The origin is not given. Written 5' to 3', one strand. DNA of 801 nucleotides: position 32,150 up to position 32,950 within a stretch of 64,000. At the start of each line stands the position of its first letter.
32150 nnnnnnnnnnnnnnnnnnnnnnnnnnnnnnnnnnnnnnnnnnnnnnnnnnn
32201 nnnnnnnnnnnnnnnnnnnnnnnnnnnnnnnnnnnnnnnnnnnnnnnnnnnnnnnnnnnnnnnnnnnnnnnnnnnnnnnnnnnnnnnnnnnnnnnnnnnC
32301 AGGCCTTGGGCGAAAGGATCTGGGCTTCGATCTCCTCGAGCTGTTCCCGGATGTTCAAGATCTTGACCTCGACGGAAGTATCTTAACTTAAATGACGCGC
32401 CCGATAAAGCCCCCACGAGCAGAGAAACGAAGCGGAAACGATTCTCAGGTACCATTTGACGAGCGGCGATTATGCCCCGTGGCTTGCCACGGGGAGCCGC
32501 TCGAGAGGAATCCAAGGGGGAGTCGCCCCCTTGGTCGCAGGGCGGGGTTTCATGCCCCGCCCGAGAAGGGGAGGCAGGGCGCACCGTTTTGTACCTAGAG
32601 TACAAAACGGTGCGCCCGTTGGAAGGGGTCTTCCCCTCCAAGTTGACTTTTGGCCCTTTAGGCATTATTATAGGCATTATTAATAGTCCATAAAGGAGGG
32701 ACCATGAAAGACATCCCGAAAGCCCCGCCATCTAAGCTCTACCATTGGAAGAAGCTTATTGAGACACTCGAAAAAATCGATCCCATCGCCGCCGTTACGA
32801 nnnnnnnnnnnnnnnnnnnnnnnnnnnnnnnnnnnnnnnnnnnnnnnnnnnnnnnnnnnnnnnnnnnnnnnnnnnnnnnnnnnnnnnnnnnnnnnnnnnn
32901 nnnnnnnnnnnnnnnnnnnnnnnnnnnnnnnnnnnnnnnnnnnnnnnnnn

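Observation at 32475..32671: Conserved five-hairpin intergenic element, present twice, with compensatory stem changes and a TTGAC(A/T) promoter directly 3' of each copy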

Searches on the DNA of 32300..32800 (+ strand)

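Call 4: search_rna_families(source=window, start=32300, end=32800, threshold=evalue, max_evalue=10, show_alignments=3)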
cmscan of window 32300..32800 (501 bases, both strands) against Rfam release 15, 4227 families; matches with E-value up to 10: 12.
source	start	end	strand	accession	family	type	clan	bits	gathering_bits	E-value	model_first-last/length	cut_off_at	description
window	32503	32619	+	RF02354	BjrC80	Gene; sRNA;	-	19.8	80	0.12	1-162/162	no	Bradyrhizobiaceae sRNA BjrC80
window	32575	32619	-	RF03390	mir-2450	Gene; miRNA;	-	19.5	59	0.42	1-73/73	no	mir-2450 microRNA precursor family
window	32504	32580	-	RF02837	anti-hemB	Gene; sRNA;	-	17.5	49.5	0.14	1-81/81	no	Burkholderia RNA 7 (anti-hemB)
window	32557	32639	-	RF00737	mir-322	Gene; miRNA;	-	17.5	62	0.98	1-84/84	no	mir-322 microRNA precursor family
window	32516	32562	+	RF01684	mascRNA-menRNA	Gene;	-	17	42.5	1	1-56/56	no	MALAT1-associated small cytoplasmic RNA/MEN beta RNA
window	32511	32619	+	RF02809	RsmW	Gene; sRNA;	CL00106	15.7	52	2.7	1-124/124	no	RsmW RNA family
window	32548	32644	-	RF02232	sX13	Gene; sRNA;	-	14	50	3.3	1-115/115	no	Xanthomonadaceae sRNA sX13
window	32579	32620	-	RF01416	NrrF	Gene; antisense;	-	13.9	60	3.1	119-160/160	no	NrrF RNA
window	32547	32641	-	RF00233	Tymo_tRNA-like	Cis-reg;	-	13.5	40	2.9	1-84/84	no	Tymovirus/Pomovirus/Furovirus tRNA-like 3' UTR element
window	32468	32644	-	RF02354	BjrC80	Gene; sRNA;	-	13.2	80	3.9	1-162/162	no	Bradyrhizobiaceae sRNA BjrC80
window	32474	32494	-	RF02401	ClpQY_promoter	Cis-reg;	-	10.8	42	9.5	1-20/57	no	ClpQY promoter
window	32300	32378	+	RF02133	HOXB13-AS1_2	Gene; lncRNA;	-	10.4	40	8.3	1-81/81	no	HOXB13 antisense RNA 1 conserved region 2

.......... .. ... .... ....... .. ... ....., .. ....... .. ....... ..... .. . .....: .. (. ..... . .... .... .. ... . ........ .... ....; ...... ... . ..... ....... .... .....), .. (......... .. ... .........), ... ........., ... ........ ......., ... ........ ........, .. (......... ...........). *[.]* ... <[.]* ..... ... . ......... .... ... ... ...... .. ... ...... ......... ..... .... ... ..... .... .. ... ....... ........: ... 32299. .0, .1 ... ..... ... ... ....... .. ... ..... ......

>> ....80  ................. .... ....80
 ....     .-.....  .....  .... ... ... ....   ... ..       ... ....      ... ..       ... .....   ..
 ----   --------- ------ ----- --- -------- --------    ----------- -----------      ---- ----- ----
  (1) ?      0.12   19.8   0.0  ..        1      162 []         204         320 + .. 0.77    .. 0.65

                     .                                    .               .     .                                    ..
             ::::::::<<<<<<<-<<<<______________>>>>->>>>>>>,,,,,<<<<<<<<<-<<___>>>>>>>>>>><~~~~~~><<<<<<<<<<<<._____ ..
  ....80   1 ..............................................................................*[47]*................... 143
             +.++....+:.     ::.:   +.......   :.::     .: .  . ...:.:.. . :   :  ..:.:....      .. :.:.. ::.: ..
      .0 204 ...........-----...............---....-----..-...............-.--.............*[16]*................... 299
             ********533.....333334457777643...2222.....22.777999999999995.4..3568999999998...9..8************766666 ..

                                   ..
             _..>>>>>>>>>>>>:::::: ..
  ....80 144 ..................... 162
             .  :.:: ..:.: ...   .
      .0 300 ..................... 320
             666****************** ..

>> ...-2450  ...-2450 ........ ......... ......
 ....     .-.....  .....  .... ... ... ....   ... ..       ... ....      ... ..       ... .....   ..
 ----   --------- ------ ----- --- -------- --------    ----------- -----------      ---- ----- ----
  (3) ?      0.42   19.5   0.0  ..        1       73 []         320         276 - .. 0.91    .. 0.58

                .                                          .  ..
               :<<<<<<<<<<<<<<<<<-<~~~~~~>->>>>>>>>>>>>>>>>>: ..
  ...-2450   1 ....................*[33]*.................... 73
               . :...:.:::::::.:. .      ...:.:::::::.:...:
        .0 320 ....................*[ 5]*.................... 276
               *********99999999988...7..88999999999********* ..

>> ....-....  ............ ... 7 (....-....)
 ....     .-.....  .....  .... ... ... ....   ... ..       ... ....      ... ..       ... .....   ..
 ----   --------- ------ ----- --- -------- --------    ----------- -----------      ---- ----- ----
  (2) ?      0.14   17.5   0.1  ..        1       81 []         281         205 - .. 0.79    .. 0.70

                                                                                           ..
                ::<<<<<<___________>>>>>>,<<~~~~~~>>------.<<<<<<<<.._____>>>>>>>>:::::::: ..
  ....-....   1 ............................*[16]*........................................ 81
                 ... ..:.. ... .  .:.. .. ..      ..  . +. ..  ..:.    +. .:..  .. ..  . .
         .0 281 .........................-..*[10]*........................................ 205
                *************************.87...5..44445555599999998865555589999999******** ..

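Call 31: build_rna_model(alignment_id=A2)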
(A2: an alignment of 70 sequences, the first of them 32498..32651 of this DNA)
Model R1 built from alignment A2 (70 sequences, 234 columns); structure: RNAalifold consensus.
model positions 153; base pairs 24; branch points 2; effective number of sequences 2.05; information 0.591 bits per position. Calibrated on 0.2 Mb of random sequence (short: E-values are rough).
structure used (alignment columns):
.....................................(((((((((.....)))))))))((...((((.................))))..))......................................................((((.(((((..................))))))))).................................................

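Call 32: search_with_rna_model(model_id=R1, source=window, max_evalue=10, filters=off)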
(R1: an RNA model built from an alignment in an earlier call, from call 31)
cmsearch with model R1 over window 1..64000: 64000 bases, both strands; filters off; matches with E-value up to 10: 38.
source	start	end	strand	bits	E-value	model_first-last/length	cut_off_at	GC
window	32488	32665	+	99.4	1.3e-36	1-153/153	no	0.63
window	58990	59152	+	92.7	4.6e-34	1-153/153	no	0.67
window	32512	32534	-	13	0.0011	26-47/153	no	0.74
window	59017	59034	-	13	0.0011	28-45/153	no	0.67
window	2829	2844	-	6.7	0.28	51-66/153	no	0.69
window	32015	32035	+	6.6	0.29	48-68/153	no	0.71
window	14172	14191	+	6.1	0.46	27-46/153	no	0.55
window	31175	31216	-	5.6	0.7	88-129/153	no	0.79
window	36032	36199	+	5.2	1.1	1-153/153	no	0.63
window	62153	62182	-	4.9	1.3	97-127/153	no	0.57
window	56131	56151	-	4.9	1.4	48-68/153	no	0.76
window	30025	30120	-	4.8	1.5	1-153/153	no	0.51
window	29503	29520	+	4.7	1.6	28-45/153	no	0.67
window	57632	57647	+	4.6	1.8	51-66/153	no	0.56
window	5382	5412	+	4.5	2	89-129/153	no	0.68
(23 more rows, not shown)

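Call 33: search_with_rna_model(model_id=R1, sources=[L002, L003, L004, L005, L006, L007, L008, L009, L010, L011, L012, L013, L014, L015, L016, L017, L018, L019, L020, L021, L022, L023, L024, L025, L026, L027, L028, L029, L030, L031, L032, L033, L034, L035, L036, L037, L038, L039, L040, L041, L042, L043, L044, L045, L046, L047, L048, L049, L050, L051, L052, L053, L054, L055, L056, L057, L058, L059, L060, L061, L062, L063, L064, L065, L066, L067, L068, L069, L070, L071, L072, L073, L074, L075, L076, L077, L078, L079, L080, L081, L082, L083, L084, L085, L086, L087, L088, L089, L090, L091, L092, L093, L094, L095, L096, L097, L098, L099, L100, L101], max_evalue=0.001)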
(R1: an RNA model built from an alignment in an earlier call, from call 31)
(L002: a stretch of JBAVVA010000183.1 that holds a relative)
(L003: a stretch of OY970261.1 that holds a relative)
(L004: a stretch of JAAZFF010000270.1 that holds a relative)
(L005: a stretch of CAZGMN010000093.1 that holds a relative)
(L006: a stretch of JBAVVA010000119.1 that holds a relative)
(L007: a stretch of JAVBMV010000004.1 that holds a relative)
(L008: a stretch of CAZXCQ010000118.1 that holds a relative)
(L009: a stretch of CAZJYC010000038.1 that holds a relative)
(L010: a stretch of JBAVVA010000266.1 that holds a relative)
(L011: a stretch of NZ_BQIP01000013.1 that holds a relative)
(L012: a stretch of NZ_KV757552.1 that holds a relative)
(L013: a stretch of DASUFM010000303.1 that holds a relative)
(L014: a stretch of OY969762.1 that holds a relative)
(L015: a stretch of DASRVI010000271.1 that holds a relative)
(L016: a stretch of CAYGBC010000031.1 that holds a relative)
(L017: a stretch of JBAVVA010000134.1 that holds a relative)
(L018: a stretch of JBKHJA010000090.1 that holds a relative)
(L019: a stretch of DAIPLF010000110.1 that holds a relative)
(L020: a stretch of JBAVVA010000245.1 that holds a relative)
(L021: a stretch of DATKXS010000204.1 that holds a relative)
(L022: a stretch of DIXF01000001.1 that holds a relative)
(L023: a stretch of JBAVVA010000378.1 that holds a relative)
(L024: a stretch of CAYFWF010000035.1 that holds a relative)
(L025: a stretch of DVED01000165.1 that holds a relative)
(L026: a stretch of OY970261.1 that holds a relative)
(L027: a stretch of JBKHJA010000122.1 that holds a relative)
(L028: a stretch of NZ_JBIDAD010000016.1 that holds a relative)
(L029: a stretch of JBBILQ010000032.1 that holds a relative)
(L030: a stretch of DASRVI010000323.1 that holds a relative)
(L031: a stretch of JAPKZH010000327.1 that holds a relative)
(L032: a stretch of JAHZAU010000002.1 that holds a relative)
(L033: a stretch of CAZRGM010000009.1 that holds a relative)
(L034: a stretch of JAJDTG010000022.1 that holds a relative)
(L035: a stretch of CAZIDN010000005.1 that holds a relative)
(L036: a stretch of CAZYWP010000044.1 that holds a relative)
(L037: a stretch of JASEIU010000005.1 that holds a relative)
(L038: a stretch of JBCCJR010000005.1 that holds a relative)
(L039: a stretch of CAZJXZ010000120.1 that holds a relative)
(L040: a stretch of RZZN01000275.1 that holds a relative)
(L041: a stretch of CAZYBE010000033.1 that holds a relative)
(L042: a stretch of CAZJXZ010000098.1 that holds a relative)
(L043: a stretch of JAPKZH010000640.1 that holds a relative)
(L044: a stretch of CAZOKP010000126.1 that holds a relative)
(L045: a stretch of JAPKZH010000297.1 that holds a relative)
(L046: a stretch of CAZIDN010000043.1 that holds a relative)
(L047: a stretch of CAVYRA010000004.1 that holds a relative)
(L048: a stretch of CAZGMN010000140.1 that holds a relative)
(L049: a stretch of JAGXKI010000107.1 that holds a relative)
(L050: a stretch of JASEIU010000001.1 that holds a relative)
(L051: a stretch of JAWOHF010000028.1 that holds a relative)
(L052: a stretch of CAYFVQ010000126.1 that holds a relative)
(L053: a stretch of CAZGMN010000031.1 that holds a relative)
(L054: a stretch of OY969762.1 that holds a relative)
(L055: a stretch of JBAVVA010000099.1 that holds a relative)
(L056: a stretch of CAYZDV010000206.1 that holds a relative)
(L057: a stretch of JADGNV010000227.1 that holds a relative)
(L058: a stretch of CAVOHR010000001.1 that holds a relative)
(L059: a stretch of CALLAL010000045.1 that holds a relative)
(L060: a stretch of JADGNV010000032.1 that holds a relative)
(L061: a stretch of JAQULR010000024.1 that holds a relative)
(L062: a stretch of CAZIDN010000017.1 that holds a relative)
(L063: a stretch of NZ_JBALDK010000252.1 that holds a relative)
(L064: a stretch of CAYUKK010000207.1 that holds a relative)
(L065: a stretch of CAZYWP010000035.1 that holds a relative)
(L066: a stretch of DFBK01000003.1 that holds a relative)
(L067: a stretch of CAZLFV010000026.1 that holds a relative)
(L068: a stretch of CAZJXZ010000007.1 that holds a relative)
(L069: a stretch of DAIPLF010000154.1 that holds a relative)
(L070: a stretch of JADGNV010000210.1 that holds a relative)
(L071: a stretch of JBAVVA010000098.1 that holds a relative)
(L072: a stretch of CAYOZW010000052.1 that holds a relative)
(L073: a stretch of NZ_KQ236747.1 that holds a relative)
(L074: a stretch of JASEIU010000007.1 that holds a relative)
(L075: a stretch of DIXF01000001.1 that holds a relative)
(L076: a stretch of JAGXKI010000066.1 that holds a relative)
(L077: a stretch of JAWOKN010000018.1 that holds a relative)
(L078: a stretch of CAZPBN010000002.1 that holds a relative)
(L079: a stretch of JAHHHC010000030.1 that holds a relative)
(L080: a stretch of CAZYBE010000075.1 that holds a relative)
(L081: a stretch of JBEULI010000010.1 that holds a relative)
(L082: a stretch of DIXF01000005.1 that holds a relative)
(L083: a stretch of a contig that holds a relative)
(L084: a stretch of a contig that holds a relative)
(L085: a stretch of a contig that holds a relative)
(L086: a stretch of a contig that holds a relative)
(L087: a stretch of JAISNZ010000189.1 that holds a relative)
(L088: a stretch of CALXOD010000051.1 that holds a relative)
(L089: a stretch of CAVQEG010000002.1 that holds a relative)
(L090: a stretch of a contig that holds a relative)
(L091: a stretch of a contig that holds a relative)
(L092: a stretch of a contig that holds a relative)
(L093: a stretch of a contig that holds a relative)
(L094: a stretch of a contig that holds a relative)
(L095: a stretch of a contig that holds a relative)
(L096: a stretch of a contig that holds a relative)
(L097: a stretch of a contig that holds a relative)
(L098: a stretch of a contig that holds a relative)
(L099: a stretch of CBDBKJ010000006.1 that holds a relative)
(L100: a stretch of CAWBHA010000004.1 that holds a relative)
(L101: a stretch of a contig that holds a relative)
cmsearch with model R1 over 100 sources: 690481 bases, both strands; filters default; matches with E-value up to 0.001: 102.
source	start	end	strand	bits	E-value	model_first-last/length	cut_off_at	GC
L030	6181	6333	-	150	6.7e-55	1-153/153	no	0.62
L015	1427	1579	-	148.6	2.4e-54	1-153/153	no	0.62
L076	2010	2161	-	147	1e-53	1-153/153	no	0.57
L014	2173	2325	-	146.6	1.4e-53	1-153/153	no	0.67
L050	6773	6937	+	146.4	1.7e-53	1-153/153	no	0.64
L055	5676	5827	-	145.7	3e-53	1-153/153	no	0.69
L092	1615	1769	-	145.5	3.7e-53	1-153/153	no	0.61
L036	667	817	+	145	5.4e-53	1-153/153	no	0.63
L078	7413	7563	-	144.5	8.7e-53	1-153/153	no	0.59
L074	1117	1281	+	144.4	9.5e-53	1-153/153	no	0.63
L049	675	826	+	144.3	1e-52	1-153/153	no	0.56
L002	959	1110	-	141.6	1.1e-51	1-153/153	no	0.67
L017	4408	4558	+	141.3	1.4e-51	1-153/153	no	0.68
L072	5241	5391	+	141.2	1.6e-51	1-153/153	no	0.64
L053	97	262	+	140.4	3.1e-51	1-153/153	no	0.67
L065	3892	4041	+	140.2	3.9e-51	1-153/153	no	0.63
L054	359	510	+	140.1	4.1e-51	1-153/153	no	0.68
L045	5909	6049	+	140.1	4.1e-51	1-153/153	no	0.57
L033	2572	2725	-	139.7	6.1e-51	1-153/153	no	0.53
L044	61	209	+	139.3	8.4e-51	1-153/153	no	0.63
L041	6195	6364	+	139.1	1e-50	1-153/153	no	0.59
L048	2474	2639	+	139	1.1e-50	1-153/153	no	0.67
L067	1359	1507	-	138.9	1.2e-50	1-153/153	no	0.62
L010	4440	4591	-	138.9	1.2e-50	1-153/153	no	0.7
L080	96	265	+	138.6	1.6e-50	1-153/153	no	0.6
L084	4970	5116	+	138.2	2.2e-50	1-153/153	no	0.62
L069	161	311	+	136.9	6.7e-50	1-153/153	no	0.64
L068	2681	2846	+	136.8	7.7e-50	1-153/153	no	0.66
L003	2852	2992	+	135.8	1.9e-49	1-153/153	no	0.57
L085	4714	4890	-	135.4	2.7e-49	1-153/153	no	0.57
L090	6928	7096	-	133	2.1e-48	1-153/153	no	0.58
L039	1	143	-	132.7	2.7e-48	1-153/153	no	0.68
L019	6168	6299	-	132.4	3.5e-48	20-153/153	5'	0.63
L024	4179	4325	+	131.8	5.9e-48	1-153/153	no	0.61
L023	4406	4556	-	131.3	9e-48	1-153/153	no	0.69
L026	764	904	-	131.2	1e-47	1-153/153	no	0.6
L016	5136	5274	-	129.2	6.1e-47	26-153/153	5'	0.62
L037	5573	5737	+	128.8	8.3e-47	1-153/153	no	0.66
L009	7770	7942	-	128.7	9.4e-47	1-153/153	no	0.64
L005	4452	4618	+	127.9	1.9e-46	1-153/153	no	0.6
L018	3383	3552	-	126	9.9e-46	7-153/153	5'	0.62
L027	1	168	+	125.4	1.7e-45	9-153/153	5'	0.6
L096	2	170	+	124.9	2.6e-45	9-153/153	no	0.6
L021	1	122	+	123.9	6.3e-45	30-153/153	5'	0.65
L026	6681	6856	+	123.5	9.1e-45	1-153/153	no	0.59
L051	5720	5877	-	121.6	4.6e-44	1-153/153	no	0.64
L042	1330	1475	-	121.6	4.8e-44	26-153/153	no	0.66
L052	1060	1236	+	120.2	1.6e-43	1-153/153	no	0.54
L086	672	836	-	117.1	2.5e-42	1-153/153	no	0.59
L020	4346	4489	+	115.7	8.4e-42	1-153/153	no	0.69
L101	6014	6158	-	114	3.6e-41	1-153/153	no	0.66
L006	1737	1868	-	113.8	4.4e-41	18-153/153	no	0.68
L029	198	342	-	113.1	7.9e-41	1-153/153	no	0.65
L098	1626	1792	-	113.1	8.4e-41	1-153/153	no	0.6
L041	3616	3768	-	111.6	3.1e-40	1-153/153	no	0.65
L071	706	853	-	110.7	6.5e-40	1-153/153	no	0.69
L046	4305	4467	+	106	4.1e-38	1-153/153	no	0.64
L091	2477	2604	+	104.4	1.7e-37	1-116/153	3'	0.71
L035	5141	5303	-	103.2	4.7e-37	1-153/153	no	0.67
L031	1606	1767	+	102.4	9.6e-37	1-153/153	no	0.67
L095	5812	5973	-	102.2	1.1e-36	1-153/153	no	0.67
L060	7632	7812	-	100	7.8e-36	1-153/153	no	0.64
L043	1154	1316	-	99.3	1.5e-35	1-153/153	no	0.67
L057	5760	5922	-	99.2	1.6e-35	1-153/153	no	0.71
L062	1004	1166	+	94.8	7.9e-34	1-153/153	no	0.7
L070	5406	5568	-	93.1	3.5e-33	1-153/153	no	0.73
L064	1240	1396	+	75.1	2.4e-26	1-153/153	no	0.6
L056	1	104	-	75.1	2.5e-26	1-93/153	3'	0.67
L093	5367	5540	+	62.1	2.3e-21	1-153/153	no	0.6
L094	7893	8000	-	46.2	2.6e-15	55-153/153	5'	0.71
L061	2319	2454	-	45.2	6.3e-15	1-153/153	no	0.52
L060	1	54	-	44.1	1.6e-14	1-54/153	3'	0.74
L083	2756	2906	-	24.8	3.6e-07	1-153/153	no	0.66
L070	5601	5630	-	23.4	1.3e-06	88-129/153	no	0.73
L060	7821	7922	-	22.5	2.9e-06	1-153/153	no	0.66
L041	3622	3674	+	20.7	1.3e-05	78-129/153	no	0.64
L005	4477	4498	-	20.1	2.4e-05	26-47/153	no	0.73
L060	2629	2673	+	19.7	3.2e-05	26-68/153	no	0.8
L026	6798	6846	-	19.1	5.4e-05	81-129/153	no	0.63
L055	5781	5802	+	18.9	6.9e-05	26-47/153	no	0.68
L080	121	142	-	18.9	6.9e-05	26-47/153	no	0.68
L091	2502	2523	-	18.9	6.9e-05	26-47/153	no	0.68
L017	4432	4453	-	18.6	8.4e-05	26-47/153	no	0.73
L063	3499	3645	-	18.5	9.5e-05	1-153/153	no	0.49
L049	768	802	-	18.4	0.0001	95-129/153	no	0.51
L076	2034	2068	+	18.4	0.0001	95-129/153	no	0.51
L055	5663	5734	+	17.7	0.00019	69-129/153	no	0.68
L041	6220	6241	-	17.6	0.00022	26-47/153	no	0.59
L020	4431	4502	-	17.2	0.00029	69-129/153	no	0.69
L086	792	813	+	17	0.00034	26-47/153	no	0.68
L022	7382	7488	+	16.8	0.00042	1-153/153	no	0.55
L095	5983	6154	-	16.6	0.00049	1-153/153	no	0.65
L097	1847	2004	+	16.6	0.00052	1-153/153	no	0.55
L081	2693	2824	-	16.4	0.00059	1-153/153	no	0.64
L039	14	48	+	16.4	0.00062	95-129/153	no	0.66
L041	6306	6346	-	16.2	0.00069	89-129/153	no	0.61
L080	207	247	-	16.2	0.00069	89-129/153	no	0.61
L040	569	673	+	16.1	0.00076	1-153/153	no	0.69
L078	7437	7471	+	16.1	0.00076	95-129/153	no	0.57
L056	58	79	+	16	0.00084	26-47/153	no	0.68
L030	6205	6238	+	15.9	0.0009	95-129/153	no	0.59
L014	2191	2231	+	15.8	0.00097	89-129/153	no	0.63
